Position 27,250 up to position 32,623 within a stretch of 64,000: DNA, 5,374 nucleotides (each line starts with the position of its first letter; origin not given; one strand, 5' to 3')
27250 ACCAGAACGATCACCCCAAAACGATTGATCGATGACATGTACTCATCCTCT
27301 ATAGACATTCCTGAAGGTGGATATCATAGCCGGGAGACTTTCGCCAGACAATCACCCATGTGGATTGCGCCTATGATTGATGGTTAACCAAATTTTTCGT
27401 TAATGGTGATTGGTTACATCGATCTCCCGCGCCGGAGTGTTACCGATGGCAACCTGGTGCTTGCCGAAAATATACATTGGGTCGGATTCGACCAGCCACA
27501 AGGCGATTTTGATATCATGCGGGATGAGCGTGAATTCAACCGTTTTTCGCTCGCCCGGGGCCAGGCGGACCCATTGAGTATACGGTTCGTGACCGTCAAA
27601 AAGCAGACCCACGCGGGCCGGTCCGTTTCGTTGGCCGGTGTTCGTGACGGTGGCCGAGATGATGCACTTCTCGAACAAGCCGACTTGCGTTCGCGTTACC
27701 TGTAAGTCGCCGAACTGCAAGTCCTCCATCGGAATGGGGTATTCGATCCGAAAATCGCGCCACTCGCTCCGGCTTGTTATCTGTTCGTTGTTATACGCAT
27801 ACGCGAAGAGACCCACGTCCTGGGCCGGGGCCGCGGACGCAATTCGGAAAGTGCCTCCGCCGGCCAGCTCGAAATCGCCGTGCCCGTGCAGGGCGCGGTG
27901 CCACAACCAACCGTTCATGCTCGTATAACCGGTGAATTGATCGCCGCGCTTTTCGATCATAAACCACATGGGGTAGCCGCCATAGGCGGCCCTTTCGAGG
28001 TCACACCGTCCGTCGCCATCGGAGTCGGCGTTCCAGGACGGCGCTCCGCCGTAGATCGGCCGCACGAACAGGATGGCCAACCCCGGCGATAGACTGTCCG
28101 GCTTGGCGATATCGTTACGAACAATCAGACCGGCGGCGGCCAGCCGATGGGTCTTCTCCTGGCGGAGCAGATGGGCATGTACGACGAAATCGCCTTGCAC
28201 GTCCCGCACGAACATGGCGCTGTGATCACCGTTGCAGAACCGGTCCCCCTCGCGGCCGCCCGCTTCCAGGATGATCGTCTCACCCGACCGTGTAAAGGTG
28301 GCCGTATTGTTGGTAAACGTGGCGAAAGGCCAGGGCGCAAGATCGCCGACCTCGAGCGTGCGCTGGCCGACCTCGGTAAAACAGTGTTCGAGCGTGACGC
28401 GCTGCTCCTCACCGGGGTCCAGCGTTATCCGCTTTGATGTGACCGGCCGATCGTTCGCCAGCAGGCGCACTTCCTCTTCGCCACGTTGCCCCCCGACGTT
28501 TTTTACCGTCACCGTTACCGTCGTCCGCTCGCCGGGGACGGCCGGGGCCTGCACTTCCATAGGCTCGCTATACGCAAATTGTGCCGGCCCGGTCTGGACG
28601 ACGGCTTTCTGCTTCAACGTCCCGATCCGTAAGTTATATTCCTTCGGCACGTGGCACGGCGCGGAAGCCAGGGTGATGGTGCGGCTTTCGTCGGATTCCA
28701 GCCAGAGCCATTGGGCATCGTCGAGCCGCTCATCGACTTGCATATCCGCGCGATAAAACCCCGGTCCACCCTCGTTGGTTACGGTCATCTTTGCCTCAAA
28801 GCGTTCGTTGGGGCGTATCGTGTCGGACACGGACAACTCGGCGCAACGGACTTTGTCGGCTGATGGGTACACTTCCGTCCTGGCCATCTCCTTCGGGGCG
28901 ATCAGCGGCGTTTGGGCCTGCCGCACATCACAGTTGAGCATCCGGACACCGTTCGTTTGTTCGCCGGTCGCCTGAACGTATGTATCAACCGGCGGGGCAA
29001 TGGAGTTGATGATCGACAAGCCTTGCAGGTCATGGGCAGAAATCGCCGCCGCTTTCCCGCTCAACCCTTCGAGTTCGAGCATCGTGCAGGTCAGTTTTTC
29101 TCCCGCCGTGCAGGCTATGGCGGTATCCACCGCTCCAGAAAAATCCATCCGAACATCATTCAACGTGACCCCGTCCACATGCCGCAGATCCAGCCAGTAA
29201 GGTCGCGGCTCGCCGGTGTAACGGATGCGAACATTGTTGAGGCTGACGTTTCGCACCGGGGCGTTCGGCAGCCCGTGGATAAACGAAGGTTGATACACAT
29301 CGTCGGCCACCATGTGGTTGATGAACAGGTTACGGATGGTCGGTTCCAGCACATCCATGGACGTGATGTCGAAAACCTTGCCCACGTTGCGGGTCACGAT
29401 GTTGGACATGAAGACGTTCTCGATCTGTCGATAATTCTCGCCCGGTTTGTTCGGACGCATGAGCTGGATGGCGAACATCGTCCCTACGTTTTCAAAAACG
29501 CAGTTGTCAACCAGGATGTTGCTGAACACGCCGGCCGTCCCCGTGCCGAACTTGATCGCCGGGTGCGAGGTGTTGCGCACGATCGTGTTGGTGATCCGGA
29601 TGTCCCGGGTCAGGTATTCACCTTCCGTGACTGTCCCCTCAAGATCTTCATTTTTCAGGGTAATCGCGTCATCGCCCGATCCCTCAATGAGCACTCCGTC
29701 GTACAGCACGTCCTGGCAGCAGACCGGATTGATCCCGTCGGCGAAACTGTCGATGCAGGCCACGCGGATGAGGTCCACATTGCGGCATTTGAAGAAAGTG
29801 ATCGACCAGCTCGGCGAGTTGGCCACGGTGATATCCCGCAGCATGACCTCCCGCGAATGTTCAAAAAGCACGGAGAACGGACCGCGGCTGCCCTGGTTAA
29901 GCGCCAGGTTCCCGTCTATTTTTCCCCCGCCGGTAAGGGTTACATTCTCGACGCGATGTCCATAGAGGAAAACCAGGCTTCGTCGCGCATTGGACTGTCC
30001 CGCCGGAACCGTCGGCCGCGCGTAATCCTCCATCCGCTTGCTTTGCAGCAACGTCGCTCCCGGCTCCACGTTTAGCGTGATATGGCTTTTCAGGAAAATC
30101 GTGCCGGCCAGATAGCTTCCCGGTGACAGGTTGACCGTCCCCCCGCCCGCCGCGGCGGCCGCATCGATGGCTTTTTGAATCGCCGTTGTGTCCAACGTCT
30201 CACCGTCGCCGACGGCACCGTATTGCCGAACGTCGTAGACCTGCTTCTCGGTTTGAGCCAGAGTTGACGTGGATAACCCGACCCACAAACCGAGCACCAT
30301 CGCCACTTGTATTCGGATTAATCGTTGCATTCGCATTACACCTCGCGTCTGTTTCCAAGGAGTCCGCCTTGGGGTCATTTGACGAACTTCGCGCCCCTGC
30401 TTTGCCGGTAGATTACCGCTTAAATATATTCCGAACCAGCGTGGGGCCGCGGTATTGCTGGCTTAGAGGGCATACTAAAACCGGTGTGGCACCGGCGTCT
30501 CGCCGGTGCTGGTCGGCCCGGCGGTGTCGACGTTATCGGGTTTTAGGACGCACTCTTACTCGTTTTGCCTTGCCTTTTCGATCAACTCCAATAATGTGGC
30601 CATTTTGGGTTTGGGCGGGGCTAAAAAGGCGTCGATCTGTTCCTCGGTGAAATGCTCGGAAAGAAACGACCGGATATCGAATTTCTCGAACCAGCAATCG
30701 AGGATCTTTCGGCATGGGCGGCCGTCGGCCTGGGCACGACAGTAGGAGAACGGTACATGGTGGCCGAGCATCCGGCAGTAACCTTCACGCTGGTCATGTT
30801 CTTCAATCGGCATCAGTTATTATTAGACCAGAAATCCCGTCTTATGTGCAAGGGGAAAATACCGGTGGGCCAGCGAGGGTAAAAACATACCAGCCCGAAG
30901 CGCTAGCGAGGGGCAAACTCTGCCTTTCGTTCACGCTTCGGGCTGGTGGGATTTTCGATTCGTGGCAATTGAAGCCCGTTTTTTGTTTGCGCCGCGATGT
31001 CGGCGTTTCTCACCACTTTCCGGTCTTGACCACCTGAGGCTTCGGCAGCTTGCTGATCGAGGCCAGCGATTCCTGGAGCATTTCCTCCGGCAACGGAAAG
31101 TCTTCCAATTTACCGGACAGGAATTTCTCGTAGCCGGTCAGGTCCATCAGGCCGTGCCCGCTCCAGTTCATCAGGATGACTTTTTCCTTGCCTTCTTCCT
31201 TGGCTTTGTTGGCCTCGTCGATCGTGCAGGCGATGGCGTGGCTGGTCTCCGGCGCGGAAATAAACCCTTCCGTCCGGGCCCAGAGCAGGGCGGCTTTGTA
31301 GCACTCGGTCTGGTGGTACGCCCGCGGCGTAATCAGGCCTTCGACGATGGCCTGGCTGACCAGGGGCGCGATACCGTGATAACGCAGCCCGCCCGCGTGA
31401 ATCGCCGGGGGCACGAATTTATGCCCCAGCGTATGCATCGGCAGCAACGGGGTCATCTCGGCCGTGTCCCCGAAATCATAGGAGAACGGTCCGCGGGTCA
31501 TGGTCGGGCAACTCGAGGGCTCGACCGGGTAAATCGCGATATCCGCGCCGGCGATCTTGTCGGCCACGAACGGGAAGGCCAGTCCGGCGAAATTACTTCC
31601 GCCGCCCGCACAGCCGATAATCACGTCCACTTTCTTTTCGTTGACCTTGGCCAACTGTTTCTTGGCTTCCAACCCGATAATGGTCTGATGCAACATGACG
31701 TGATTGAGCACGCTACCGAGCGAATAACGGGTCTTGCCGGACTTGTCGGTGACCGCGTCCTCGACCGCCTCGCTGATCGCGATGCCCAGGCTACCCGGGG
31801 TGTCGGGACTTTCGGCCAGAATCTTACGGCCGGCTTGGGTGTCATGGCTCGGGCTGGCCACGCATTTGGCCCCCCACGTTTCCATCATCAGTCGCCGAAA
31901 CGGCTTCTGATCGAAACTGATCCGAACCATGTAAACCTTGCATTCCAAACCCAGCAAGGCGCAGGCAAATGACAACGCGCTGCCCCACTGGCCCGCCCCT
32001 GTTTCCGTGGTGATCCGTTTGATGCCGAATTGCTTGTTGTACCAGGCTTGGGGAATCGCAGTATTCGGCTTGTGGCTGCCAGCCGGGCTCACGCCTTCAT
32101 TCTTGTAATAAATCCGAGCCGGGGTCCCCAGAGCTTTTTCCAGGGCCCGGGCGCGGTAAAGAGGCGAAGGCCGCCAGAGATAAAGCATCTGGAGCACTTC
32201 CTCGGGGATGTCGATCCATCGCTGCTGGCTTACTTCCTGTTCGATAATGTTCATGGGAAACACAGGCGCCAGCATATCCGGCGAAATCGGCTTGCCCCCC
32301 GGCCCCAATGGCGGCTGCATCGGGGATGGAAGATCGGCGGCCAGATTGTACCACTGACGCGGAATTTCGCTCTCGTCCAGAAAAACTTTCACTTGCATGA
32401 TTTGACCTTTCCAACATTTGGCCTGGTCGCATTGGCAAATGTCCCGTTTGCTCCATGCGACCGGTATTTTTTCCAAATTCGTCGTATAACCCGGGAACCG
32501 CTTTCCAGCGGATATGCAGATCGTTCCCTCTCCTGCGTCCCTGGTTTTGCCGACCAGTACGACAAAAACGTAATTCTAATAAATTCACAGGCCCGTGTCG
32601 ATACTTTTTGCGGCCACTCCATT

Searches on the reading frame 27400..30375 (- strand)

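Call 54: search_protein_families(library=pfam, proteins=[window:27400-30375:-], max_evalue=0.001)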
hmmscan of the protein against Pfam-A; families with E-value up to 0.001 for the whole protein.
window:27400-30375:- (991 aa): 5 families
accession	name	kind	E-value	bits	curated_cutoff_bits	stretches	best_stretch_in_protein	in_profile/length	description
PF07705.17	CARDB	-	5.1e-10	39.9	22.7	1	610-676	13-81/101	CARDB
PF12708.12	Pect-lyase_RHGA_epim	-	1e-08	35.7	27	1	48-101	3-58/213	Rhamnogalacturonase A/epimerase, pectate lyase-like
PF00295.23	Glyco_hydro_28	-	1.2e-05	25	22.9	1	129-244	45-172/324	Glycosyl hydrolases family 28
PF24156.1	DUF7407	-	0.00017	22.2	28.2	0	617-663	10-51/74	Domain of unknown function (DUF7407)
PF14310.12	Fn3-like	-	0.00071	20.1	25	0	936-956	27-47/71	Fibronectin type III-like domain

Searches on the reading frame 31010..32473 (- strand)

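Call 54: search_protein_families(library=pfam, proteins=[window:31010-32473:-], max_evalue=0.001)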
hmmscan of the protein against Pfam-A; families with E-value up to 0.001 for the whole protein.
window:31010-32473:- (487 aa): 1 family
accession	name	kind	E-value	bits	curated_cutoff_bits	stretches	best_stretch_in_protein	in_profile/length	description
PF00291.31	PALP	-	2.4e-35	122.8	35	1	99-435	4-291/295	Pyridoxal-phosphate dependent enzyme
